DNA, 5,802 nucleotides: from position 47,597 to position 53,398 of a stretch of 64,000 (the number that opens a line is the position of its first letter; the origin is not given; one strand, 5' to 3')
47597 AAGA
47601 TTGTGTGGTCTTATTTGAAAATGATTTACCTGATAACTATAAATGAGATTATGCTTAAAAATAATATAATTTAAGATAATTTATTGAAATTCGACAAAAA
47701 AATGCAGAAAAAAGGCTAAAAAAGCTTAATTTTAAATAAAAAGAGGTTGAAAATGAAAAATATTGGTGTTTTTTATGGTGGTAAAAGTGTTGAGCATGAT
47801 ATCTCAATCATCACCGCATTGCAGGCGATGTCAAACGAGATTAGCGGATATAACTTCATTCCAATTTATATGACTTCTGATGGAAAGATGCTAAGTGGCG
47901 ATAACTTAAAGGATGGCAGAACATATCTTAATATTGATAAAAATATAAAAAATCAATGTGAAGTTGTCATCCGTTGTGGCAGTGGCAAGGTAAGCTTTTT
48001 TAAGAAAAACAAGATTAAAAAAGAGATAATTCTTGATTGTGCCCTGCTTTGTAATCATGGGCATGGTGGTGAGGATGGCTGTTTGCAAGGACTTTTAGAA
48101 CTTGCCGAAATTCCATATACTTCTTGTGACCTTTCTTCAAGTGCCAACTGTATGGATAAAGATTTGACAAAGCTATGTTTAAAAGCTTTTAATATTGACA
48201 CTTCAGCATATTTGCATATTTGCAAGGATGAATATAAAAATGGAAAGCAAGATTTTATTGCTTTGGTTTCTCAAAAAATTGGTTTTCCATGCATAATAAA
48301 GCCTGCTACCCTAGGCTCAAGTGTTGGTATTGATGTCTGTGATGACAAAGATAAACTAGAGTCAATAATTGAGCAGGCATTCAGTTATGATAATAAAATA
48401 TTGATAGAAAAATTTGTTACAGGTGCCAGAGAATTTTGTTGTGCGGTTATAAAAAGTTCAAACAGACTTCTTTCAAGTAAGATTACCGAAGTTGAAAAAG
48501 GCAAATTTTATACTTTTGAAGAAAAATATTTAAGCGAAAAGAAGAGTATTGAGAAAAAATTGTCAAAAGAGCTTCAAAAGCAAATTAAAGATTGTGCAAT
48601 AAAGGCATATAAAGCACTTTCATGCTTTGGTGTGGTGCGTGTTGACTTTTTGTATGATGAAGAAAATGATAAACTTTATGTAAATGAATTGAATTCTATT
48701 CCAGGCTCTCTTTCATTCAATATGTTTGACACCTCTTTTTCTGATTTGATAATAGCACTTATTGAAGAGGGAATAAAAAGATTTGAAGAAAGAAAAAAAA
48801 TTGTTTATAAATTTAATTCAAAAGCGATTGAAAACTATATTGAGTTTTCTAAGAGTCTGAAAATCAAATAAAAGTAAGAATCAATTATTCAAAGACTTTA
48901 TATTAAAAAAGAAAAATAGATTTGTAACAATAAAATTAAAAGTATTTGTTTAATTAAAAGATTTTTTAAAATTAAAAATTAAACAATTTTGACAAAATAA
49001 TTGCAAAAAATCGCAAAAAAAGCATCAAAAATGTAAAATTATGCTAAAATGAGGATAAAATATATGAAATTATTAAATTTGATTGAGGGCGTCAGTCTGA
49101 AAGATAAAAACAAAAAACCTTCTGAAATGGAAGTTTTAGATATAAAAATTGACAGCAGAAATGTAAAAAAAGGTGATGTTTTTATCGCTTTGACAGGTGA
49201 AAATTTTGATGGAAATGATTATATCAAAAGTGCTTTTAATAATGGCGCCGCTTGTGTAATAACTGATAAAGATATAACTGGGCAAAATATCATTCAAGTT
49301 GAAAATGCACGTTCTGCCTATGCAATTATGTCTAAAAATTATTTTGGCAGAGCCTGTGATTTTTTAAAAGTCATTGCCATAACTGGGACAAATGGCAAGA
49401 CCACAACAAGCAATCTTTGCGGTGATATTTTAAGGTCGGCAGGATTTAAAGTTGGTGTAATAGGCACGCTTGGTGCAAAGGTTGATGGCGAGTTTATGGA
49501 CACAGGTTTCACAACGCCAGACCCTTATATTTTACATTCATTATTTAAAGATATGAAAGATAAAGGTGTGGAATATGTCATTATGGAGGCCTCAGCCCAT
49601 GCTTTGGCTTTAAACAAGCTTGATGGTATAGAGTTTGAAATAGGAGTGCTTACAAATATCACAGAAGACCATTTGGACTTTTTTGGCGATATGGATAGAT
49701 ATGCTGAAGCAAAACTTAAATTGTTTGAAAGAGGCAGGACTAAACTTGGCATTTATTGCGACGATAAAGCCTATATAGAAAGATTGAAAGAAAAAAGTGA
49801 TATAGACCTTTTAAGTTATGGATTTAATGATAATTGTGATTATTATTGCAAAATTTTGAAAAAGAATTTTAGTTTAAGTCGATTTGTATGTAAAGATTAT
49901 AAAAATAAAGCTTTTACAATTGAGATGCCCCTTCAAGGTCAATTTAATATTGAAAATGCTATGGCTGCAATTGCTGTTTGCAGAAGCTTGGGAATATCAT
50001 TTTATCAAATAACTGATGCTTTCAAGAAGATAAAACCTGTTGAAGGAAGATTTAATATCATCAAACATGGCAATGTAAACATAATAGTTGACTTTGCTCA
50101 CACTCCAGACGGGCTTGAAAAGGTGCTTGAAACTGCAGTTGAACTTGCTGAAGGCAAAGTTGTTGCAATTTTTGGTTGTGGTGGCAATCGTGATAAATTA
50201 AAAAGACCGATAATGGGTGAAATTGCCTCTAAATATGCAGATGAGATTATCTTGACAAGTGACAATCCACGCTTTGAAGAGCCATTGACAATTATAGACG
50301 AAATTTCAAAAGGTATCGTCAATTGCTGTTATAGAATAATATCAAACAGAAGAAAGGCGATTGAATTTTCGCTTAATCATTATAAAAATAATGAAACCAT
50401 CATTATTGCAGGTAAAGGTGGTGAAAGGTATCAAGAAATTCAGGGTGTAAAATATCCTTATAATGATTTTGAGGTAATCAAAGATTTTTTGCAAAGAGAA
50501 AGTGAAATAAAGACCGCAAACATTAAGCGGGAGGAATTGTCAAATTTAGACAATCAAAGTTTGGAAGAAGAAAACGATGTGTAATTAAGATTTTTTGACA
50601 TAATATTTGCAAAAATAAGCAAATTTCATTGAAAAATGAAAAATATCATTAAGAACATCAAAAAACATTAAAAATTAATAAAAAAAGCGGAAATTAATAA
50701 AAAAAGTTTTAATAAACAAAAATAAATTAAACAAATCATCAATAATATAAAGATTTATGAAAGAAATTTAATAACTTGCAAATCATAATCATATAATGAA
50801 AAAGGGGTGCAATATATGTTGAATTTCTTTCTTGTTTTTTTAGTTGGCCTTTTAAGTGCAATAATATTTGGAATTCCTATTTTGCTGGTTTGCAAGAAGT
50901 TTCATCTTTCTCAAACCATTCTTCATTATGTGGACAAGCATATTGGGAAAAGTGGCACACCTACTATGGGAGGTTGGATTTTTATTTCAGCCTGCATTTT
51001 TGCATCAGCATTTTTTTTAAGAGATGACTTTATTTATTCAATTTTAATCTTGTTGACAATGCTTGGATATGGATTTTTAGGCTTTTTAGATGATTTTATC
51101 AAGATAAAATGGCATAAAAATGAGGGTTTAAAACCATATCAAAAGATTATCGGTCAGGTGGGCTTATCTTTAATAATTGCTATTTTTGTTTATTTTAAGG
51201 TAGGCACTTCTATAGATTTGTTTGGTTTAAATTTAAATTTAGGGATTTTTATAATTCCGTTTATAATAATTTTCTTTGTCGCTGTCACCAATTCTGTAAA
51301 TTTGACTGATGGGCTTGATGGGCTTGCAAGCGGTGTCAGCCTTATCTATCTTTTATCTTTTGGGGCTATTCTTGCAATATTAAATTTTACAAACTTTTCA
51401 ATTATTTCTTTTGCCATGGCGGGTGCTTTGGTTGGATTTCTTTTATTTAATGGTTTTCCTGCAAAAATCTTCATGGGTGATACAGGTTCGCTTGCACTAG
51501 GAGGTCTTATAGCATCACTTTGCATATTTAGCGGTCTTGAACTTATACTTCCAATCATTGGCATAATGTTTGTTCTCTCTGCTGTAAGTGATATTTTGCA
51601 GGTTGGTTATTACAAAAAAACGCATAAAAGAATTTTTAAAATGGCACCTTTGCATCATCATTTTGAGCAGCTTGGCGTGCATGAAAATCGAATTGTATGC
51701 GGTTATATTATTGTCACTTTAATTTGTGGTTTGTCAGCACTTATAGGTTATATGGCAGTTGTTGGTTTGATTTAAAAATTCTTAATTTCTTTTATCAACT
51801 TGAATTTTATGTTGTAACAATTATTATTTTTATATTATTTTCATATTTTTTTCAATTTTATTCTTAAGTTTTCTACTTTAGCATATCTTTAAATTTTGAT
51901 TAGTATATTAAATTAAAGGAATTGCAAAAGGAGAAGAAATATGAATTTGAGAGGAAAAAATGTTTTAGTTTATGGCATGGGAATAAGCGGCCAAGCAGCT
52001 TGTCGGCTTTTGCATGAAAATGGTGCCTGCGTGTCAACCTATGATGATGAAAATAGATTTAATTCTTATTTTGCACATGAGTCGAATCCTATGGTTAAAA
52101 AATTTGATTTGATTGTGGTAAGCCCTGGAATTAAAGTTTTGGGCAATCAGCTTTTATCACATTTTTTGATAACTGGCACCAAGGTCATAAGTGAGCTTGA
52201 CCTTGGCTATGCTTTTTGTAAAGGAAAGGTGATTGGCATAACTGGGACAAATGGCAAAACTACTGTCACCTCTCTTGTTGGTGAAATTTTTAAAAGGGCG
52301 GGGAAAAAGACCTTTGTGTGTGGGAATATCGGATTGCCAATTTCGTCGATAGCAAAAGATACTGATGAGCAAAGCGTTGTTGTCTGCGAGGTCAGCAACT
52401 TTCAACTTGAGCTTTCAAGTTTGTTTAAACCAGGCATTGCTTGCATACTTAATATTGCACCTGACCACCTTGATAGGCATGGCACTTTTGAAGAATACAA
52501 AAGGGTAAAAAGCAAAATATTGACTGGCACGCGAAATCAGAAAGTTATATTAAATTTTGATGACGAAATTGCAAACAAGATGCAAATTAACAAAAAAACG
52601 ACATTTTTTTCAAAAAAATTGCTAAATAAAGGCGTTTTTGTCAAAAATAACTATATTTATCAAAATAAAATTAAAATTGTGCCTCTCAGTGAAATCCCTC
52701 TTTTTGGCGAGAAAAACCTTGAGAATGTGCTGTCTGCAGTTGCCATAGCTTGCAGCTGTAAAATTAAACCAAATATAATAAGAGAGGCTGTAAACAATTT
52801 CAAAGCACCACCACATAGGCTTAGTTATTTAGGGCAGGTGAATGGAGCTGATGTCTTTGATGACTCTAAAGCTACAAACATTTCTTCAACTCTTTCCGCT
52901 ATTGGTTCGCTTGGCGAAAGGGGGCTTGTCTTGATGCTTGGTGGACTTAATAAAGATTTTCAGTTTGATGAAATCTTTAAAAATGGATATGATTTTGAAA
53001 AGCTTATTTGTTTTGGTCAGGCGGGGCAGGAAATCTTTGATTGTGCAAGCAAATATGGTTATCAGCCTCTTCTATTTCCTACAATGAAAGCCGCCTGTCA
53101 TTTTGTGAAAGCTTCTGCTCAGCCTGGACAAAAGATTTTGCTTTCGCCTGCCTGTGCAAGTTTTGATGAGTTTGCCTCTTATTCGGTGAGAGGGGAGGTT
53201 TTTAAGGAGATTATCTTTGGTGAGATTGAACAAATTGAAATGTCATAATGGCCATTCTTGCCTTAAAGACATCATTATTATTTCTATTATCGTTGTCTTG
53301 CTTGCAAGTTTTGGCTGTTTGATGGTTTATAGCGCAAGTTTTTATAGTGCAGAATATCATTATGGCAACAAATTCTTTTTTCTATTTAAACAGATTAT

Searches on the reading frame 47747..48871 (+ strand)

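Call 71: search_protein_families(library=pfam, max_evalue=0.00001, proteins=[window:47747-48871:+])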
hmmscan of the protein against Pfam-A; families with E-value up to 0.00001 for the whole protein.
window:47747-48871:+ (374 aa): 5 families
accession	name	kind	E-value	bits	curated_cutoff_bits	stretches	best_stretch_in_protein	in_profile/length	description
PF07478.18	Dala_Dala_lig_C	-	5.4e-48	163.6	24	1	145-332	2-189/204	D-ala D-ala ligase C-terminus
PF01820.27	Dala_Dala_lig_N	-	2e-23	83.6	34.6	1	5-127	1-121/121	D-ala D-ala ligase N-terminus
PF02786.22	CPSase_L_D2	-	2.7e-13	50.3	19.8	1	173-317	32-178/211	Carbamoyl-phosphate synthase L chain, ATP binding domain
PF02222.28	ATP-grasp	-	7.7e-12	45.7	27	1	146-315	4-159/179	ATP-grasp domain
PF08443.16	RimK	-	1.9e-08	34.6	21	1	164-326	27-174/188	RimK-like ATP-grasp domain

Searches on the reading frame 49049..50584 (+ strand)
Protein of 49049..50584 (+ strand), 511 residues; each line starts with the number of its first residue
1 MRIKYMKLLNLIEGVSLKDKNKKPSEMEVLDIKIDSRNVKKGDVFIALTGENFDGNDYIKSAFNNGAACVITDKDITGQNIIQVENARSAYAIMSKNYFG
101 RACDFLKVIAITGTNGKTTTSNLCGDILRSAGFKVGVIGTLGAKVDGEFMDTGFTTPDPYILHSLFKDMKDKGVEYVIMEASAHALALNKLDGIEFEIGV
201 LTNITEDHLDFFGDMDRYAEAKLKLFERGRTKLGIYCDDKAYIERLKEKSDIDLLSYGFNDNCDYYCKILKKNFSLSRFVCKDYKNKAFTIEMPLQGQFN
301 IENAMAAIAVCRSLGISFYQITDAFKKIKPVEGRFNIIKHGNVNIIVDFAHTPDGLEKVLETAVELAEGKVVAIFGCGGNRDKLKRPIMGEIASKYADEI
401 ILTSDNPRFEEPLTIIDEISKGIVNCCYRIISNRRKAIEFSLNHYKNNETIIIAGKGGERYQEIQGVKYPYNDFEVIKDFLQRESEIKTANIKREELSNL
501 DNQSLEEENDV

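Call 71: search_protein_families(library=pfam, max_evalue=0.00001, proteins=[window:49049-50584:+])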
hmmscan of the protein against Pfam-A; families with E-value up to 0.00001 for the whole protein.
window:49049-50584:+ (511 aa): 3 families
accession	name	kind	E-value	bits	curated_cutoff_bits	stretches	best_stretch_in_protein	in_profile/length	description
PF08245.18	Mur_ligase_M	-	8.7e-52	176.4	24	1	111-311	1-200/200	Mur ligase middle domain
PF02875.26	Mur_ligase_C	-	5.1e-29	102.1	28.4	1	333-457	1-127/127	Mur ligase, glutamate ligase domain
PF01225.30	Mur_ligase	-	7.4e-10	39.5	21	1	32-92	5-73/95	Mur ligase family, catalytic domain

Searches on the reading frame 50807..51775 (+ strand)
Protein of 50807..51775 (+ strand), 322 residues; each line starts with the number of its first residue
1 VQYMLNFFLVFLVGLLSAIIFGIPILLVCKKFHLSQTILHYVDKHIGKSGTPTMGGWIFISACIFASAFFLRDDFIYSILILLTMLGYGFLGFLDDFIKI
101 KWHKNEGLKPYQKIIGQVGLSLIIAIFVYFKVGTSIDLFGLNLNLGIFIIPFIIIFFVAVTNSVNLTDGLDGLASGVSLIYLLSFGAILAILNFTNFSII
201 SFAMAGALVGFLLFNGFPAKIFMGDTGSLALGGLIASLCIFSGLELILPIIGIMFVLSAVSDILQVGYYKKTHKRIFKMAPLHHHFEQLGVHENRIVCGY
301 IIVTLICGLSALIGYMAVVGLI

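Call 71: search_protein_families(library=pfam, max_evalue=0.00001, proteins=[window:50807-51775:+])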
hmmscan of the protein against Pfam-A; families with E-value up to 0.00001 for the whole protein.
window:50807-51775:+ (322 aa): 1 family
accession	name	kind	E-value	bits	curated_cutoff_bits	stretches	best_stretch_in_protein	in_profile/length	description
PF00953.26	Glycos_transf_4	-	1.4e-34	119.8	27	1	79-241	2-158/160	Glycosyl transferase family 4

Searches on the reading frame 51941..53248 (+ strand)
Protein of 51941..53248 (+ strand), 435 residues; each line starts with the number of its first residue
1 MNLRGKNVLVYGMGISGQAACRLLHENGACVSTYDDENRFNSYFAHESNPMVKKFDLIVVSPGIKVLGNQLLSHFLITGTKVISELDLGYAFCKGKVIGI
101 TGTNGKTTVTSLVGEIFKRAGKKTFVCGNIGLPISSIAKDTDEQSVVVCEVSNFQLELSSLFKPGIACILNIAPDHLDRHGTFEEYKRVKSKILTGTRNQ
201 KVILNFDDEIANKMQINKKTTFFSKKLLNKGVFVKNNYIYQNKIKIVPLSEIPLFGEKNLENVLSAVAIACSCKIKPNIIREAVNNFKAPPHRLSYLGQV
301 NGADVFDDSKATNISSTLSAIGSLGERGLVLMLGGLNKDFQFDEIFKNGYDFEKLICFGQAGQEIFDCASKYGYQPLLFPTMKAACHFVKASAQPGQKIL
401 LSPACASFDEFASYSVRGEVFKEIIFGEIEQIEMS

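Call 71: search_protein_families(library=pfam, max_evalue=0.00001, proteins=[window:51941-53248:+])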
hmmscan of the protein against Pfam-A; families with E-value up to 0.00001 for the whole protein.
window:51941-53248:+ (435 aa): 2 families
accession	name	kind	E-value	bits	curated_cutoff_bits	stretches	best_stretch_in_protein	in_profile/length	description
PF08245.18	Mur_ligase_M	-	2.6e-32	112.9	24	1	100-270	1-200/200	Mur ligase middle domain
PF02875.26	Mur_ligase_C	-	2.8e-08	35.1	28.4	1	292-405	1-127/127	Mur ligase, glutamate ligase domain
